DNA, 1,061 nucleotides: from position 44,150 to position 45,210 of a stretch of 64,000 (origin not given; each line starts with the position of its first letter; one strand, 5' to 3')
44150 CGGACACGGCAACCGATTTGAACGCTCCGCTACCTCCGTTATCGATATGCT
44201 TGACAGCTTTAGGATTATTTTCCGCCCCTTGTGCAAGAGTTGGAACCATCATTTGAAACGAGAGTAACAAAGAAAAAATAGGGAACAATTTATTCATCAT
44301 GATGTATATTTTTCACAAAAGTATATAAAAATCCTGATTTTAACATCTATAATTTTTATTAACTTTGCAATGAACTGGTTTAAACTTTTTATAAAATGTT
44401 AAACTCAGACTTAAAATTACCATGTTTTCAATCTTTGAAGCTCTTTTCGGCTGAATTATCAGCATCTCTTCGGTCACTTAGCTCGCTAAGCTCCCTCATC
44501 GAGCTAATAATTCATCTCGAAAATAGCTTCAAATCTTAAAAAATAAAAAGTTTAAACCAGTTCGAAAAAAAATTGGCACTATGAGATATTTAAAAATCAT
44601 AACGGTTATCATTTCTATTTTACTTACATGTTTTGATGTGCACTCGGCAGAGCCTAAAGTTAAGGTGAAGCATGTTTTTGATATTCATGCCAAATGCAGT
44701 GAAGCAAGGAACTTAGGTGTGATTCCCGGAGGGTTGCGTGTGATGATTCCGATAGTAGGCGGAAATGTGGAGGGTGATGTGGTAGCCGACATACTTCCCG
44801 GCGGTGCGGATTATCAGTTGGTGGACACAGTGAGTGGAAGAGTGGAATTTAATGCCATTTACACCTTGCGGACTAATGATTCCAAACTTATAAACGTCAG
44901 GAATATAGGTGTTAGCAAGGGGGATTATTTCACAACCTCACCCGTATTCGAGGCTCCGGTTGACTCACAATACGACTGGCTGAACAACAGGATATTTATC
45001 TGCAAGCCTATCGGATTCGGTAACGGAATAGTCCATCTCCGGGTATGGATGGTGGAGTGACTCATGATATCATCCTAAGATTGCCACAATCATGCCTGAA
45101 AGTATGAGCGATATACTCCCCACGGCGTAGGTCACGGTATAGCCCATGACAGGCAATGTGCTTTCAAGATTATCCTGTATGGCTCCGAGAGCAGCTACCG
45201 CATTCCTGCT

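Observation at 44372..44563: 192-bp highly structured inverted-repeat element present twice, each time between a promoter -7 box and a start codon, with pairing-preserving substitutions between copies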

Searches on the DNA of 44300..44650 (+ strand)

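Call 19: search_rna_families(source=window, start=44300, end=44650, threshold=evalue, max_evalue=10, show_alignments=2)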
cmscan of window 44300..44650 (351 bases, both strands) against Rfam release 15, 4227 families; matches with E-value up to 10: 5.
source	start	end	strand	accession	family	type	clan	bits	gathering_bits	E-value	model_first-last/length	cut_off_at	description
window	44325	44377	-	RF01601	plasmodium_snoR26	Gene; snRNA; snoRNA; CD-box;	-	20.5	50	4.6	1-160/160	no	small nucleolar RNA snoR26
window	44371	44464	-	RF03103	RAGATH-34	Gene; sRNA;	-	18.4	60.7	2.7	1-107/107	no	RAGATH-34 RNA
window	44481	44580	-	RF00648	MIR396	Gene; miRNA;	-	16.5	80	1.3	1-118/118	no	MIR396 microRNA precursor family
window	44365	44458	+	RF00592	SNORD78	Gene; snRNA; snoRNA; CD-box;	CL00051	15.1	38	3.8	1-65/65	no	Small nucleolar RNA SNORD78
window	44561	44620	-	RF00143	mir-6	Gene; miRNA;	CL00083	14.5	58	9.2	1-74/74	no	mir-6 microRNA precursor family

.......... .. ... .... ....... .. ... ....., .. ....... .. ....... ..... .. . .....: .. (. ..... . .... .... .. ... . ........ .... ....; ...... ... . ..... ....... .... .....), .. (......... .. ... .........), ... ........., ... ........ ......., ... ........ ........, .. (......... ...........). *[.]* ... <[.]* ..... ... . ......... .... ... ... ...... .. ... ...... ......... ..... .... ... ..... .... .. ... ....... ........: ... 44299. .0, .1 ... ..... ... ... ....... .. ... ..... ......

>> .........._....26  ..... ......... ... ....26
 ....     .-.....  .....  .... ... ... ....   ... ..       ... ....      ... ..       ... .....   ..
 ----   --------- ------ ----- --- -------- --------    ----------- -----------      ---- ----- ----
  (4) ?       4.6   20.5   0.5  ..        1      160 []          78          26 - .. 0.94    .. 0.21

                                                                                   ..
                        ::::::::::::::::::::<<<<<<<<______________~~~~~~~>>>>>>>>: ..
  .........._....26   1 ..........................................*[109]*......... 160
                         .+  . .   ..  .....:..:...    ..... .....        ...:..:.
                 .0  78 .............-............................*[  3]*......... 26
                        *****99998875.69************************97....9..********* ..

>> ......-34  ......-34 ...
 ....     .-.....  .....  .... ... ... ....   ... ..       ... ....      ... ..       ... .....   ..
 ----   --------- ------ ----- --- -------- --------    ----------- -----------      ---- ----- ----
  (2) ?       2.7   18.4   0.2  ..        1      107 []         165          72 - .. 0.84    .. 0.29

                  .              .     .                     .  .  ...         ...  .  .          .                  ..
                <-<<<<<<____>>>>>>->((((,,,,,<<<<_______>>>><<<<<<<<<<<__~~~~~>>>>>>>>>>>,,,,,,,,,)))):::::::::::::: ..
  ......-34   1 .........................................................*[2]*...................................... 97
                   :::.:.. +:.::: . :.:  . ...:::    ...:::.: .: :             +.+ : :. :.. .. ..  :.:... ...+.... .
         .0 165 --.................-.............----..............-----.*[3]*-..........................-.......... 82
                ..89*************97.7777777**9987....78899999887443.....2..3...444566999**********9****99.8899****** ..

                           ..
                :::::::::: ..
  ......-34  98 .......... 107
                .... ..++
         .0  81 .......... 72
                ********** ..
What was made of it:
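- On Rfam RNA families (any): Only chance-level hits (E above 1) fell on the element (call 19).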

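Call 45: search_dna_similar(query=window:44372-44563:+, collection=plasmids, mode=distant, max_evalue=0.01, max_rows=20)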
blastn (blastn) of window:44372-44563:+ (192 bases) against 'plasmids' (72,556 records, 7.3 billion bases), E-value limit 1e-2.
No match.

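Call 46: search_dna_similar(query=window:44372-44563:+, collection=phages, mode=distant, max_evalue=0.01, max_rows=20)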
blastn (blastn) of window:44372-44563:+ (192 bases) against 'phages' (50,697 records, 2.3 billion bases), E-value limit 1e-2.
No match.

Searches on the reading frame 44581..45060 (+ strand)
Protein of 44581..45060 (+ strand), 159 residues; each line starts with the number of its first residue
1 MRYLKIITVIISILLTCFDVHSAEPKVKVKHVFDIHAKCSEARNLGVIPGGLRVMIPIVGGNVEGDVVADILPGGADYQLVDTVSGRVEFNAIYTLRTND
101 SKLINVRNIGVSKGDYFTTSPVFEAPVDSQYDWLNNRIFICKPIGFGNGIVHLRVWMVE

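Call 12: find_encoding_contigs(protein=window:44581-45060:+, flank=3000, max_places=10)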
Protein window:44581-45060:+ (159 aa): 24 contigs read that carry it; 2 places shown.
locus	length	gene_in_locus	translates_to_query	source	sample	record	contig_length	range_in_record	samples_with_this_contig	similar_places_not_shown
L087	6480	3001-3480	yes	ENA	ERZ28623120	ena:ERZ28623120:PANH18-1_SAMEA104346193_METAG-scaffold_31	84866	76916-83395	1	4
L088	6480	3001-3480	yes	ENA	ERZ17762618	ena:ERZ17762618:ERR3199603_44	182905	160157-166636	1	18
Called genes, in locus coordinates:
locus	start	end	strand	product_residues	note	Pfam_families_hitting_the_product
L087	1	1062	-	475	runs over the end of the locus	PF00512:HisKA, PF02518:HATPase_c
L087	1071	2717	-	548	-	PF07224:Chlorophyllase (weak), PF12740:PETase, PF01738:DLH (faint), PF05448:AXE1 (weak), PF00561:Abhydrolase_1, PF12146:Hydrolase_4, PF00326:Peptidase_S9, PF12697:Abhydrolase_6 (weak), +6 more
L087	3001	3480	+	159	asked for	PF11578:DUF3237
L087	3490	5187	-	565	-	PF06826:Asp-Al_Ex, PF02080:TrkA_C (weak), PF06826:Asp-Al_Ex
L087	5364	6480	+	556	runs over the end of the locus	PF03063:Prismane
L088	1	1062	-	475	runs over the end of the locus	PF00512:HisKA, PF02518:HATPase_c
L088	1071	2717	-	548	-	PF07224:Chlorophyllase (weak), PF12740:PETase, PF01738:DLH (faint), PF05448:AXE1 (weak), PF00561:Abhydrolase_1, PF12146:Hydrolase_4, PF00326:Peptidase_S9, PF12697:Abhydrolase_6 (weak), +6 more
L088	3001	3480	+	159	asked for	PF11578:DUF3237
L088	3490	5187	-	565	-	PF06826:Asp-Al_Ex, PF02080:TrkA_C (weak), PF06826:Asp-Al_Ex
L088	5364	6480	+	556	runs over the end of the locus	PF03063:Prismane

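Call 73: find_homologous_proteins(query=window:44581-45060:+, max_evalue=1e-30)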
Query window:44581-45060:+ (159 aa): 96 proteins with E <= 1e-30 among 300 candidates.
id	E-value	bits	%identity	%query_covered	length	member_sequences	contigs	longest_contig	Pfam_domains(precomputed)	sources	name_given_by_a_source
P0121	5.0e-100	350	99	100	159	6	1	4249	PF11578.14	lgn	-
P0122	1.7e-96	339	96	100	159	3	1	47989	PF11578.14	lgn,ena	-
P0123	3.7e-62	227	69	93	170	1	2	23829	PF11578.14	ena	-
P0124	8.9e-62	226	65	97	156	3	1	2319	PF11578.14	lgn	-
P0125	1.9e-61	225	62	100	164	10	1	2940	PF11578.14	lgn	-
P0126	1.9e-60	221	64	99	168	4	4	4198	PF11578.14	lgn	-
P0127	4.3e-60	220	72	82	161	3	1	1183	PF11578.14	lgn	-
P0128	6.9e-60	220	66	92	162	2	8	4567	PF11578.14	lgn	-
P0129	1.2e-57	212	60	100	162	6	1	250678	PF11578.14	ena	-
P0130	1.4e-57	212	69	83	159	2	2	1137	PF11578.14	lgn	-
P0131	1.9e-57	212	58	100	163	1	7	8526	PF11578.14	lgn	-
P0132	2.4e-57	211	65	82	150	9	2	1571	PF11578.14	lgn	-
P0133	7.1e-57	210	61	97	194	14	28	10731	PF11578.14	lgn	-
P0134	1.0e-55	206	66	82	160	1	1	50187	PF11578.14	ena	-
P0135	1.1e-55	206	60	100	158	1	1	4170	PF11578.14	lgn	-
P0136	4.0e-55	204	58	99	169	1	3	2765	PF11578.14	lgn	-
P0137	8.3e-55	203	60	94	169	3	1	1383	PF11578.14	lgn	-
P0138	1.2e-54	203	62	89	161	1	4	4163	PF11578.14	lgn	-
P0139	1.8e-54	202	62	100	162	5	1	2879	PF11578.14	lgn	-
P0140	5.6e-54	200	57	99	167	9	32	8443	PF11578.14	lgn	-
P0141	1.5e-53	199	64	86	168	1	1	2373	PF11578.14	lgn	-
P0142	2.6e-50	188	63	82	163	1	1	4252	PF11578.14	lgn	-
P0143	4.6e-49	184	63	82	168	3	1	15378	PF11578.14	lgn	-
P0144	2.6e-48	182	54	99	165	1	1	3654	PF11578.14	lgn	-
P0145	1.9e-47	179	62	82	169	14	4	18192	PF11578.14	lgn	-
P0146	3.8e-44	168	53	100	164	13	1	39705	PF11578.14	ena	-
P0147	4.2e-43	165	51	98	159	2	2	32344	PF11578.14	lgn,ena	-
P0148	1.6e-42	163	54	82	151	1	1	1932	PF11578.14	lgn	-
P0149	2.9e-42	162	48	97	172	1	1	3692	PF11578.14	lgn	-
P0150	9.3e-41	157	56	83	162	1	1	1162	PF11578.14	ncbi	-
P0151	1.5e-40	157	53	82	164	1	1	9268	PF11578.14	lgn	-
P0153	6.2e-39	151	55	83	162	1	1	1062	PF11578.14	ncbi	-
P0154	1.1e-38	151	53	92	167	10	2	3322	PF11578.14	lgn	-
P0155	3.5e-38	149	54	83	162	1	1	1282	PF11578.14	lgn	-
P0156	4.2e-38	149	47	97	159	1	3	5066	PF11578.14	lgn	-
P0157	4.3e-38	149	51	94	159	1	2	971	PF11578.14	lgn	-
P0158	4.4e-38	149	52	92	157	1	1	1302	PF11578.14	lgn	-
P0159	4.6e-38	149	52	89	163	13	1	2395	PF11578.14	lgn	-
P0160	4.7e-38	149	53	82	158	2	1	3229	PF11578.14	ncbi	-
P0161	9.4e-38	148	51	94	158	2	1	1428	PF11578.14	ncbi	-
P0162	1.2e-37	147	54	83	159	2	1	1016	PF11578.14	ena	-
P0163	1.4e-37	147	48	97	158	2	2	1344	PF11578.14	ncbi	-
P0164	1.6e-37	147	51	94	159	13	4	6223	PF11578.14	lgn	-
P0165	1.6e-37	147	48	97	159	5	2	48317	PF11578.14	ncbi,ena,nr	ncbi:MAG: DUF3237 family protein [Muribaculaceae bacterium]|nr:DUF3237 family protein [Muribaculacea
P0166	1.6e-37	147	51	94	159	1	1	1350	PF11578.14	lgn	-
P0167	1.7e-37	147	48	98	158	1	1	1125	PF11578.14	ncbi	-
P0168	2.0e-37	147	50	96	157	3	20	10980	PF11578.14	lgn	-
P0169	2.5e-37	146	49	97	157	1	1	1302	PF11578.14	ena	-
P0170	6.9e-37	145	50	96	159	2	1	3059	PF11578.14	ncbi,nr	ncbi:MAG: DUF3237 family protein [Muribaculaceae bacterium]|nr:DUF3237 family protein [Muribaculacea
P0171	8.5e-37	145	49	94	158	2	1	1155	PF11578.14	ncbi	-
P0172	1.1e-36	144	53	82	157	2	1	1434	PF11578.14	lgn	-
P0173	1.5e-36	144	49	97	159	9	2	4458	PF11578.14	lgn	-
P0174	1.7e-36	144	48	97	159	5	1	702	PF11578.14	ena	-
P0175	1.8e-36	143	53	82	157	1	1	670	PF11578.14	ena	-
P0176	2.0e-36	143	49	97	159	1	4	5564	PF11578.14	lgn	-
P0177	2.7e-36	143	48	96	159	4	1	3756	PF11578.14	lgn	-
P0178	4.9e-36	142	49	97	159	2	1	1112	PF11578.14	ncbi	-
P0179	6.0e-36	142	47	97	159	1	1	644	PF11578.14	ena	-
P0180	1.0e-35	141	49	92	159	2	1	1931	PF11578.14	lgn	-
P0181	1.1e-35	141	48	92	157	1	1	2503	PF11578.14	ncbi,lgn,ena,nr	ncbi:MAG: DUF3237 domain-containing protein [Muribaculaceae bacterium]|nr:DUF3237 domain-containing 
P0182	1.1e-35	141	48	95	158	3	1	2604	PF11578.14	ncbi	-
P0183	1.8e-35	140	49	95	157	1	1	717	PF11578.14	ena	-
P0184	2.9e-35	140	48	96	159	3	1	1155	PF11578.14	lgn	-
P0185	5.4e-35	139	47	97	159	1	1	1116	PF11578.14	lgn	-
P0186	8.7e-35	138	51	83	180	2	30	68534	PF11578.14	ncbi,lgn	-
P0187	9.4e-35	138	48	99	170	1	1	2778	PF11578.14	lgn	-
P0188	1.1e-34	138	48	96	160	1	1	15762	PF11578.14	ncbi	-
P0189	1.3e-34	137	53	83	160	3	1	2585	PF11578.14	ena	-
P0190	3.4e-34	136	46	100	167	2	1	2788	PF11578.14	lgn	-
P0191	4.5e-34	136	47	86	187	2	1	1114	PF11578.14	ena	-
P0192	1.8e-33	134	44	99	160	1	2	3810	PF11578.14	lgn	-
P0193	2.1e-33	134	50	82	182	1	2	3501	PF11578.14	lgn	-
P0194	2.5e-33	133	49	87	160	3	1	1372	PF11578.14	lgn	-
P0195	2.9e-33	133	47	92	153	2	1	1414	PF11578.14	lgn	-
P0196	3.4e-33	133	43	100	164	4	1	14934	PF11578.14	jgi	-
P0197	4.5e-33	132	45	97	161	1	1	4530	PF11578.14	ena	-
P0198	7.1e-33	132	45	98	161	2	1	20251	PF11578.14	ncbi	-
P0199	8.1e-33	132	46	97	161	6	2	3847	PF11578.14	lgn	-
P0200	1.3e-32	131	44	94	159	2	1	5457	PF11578.14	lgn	-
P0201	1.3e-32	131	45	99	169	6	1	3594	PF11578.14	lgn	-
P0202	2.8e-32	130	46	97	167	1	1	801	PF11578.14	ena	-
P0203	3.4e-32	130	50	82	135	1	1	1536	PF11578.14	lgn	-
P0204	5.5e-32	129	43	99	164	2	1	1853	PF11578.14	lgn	-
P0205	1.5e-31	127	45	97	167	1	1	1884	PF11578.14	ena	-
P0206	2.9e-31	127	45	97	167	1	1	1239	PF11578.14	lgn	-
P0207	3.8e-31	126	44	95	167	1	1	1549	PF11578.14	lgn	-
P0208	3.9e-31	126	44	97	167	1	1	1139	PF11578.14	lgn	-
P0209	3.9e-31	126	44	95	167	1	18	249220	PF11578.14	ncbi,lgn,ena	-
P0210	3.9e-31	126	44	95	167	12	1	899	PF11578.14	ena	-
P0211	4.0e-31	126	44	97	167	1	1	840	PF11578.14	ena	-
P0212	4.2e-31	126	44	97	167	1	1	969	PF11578.14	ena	-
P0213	4.9e-31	126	45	97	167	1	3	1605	PF11578.14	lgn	-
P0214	5.5e-31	126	44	97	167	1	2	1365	PF11578.14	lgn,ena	-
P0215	5.5e-31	126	44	97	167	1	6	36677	PF11578.14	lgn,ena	-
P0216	8.9e-31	125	49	84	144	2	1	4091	PF11578.14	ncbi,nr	ncbi:MAG: DUF3237 family protein, partial [Muribaculaceae bacterium]|nr:DUF3237 family protein [Muri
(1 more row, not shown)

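Call 74: find_encoding_contigs(protein=P0122, flank=6000, max_places=4)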
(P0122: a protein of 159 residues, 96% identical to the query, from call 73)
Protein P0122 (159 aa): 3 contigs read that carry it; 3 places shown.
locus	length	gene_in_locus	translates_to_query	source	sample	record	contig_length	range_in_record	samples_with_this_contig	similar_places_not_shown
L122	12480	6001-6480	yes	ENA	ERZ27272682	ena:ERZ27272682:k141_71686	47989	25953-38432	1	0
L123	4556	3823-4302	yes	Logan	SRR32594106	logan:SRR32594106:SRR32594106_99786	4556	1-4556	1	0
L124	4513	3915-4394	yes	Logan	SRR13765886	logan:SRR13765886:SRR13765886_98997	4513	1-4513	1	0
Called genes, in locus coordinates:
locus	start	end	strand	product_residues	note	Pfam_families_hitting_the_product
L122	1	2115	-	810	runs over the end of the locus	PF00696:AA_kinase, PF01842:ACT (faint), PF13840:ACT_7, PF22468:ACT_9, PF13840:ACT_7 (weak), PF22468:ACT_9, PF03447:NAD_binding_3, PF00742:Homoserine_dh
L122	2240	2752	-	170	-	PF00293:NUDIX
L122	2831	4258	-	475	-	PF00512:HisKA, PF02518:HATPase_c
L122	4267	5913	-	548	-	PF07224:Chlorophyllase (weak), PF12740:PETase, PF01738:DLH (faint), PF03403:PAF-AH_p_II (faint), PF00561:Abhydrolase_1, PF12146:Hydrolase_4, PF00326:Peptidase_S9, PF12697:Abhydrolase_6 (weak), +5 more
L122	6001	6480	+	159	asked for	PF11578:DUF3237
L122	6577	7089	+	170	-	-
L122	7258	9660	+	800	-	PF00912:Transgly, PF28500:PBP_middle, PF00905:Transpeptidase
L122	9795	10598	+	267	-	PF00106:adh_short, PF01370:Epimerase (weak), PF13561:adh_short_C2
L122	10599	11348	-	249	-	PF00072:Response_reg, PF04397:LytTR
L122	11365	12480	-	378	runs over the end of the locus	PF06580:His_kinase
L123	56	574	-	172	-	PF00293:NUDIX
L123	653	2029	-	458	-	PF00512:HisKA, PF02518:HATPase_c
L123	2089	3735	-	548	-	PF07224:Chlorophyllase (weak), PF12740:PETase, PF01738:DLH (faint), PF03403:PAF-AH_p_II (faint), PF00561:Abhydrolase_1, PF12146:Hydrolase_4, PF00326:Peptidase_S9, PF12697:Abhydrolase_6 (weak), +5 more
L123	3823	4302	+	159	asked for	PF11578:DUF3237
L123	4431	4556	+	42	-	?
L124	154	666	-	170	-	PF00293:NUDIX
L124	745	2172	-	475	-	PF00512:HisKA, PF02518:HATPase_c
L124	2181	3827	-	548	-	PF07224:Chlorophyllase (weak), PF12740:PETase, PF01738:DLH (faint), PF03403:PAF-AH_p_II (faint), PF00561:Abhydrolase_1, PF12146:Hydrolase_4, PF00326:Peptidase_S9, PF12697:Abhydrolase_6 (weak), +5 more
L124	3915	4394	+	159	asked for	PF11578:DUF3237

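Call 75: find_encoding_contigs(protein=P0121, flank=3000, max_places=4)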
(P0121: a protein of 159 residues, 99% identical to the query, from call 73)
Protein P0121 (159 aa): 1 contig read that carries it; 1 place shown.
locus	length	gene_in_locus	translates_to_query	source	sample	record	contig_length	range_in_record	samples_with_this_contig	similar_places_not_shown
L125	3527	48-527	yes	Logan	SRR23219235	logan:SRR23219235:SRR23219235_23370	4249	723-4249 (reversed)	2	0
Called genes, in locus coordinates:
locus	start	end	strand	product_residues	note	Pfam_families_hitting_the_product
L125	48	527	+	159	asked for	PF11578:DUF3237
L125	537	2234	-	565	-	PF06826:Asp-Al_Ex, PF02080:TrkA_C (weak), PF06826:Asp-Al_Ex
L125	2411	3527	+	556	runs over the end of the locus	PF03063:Prismane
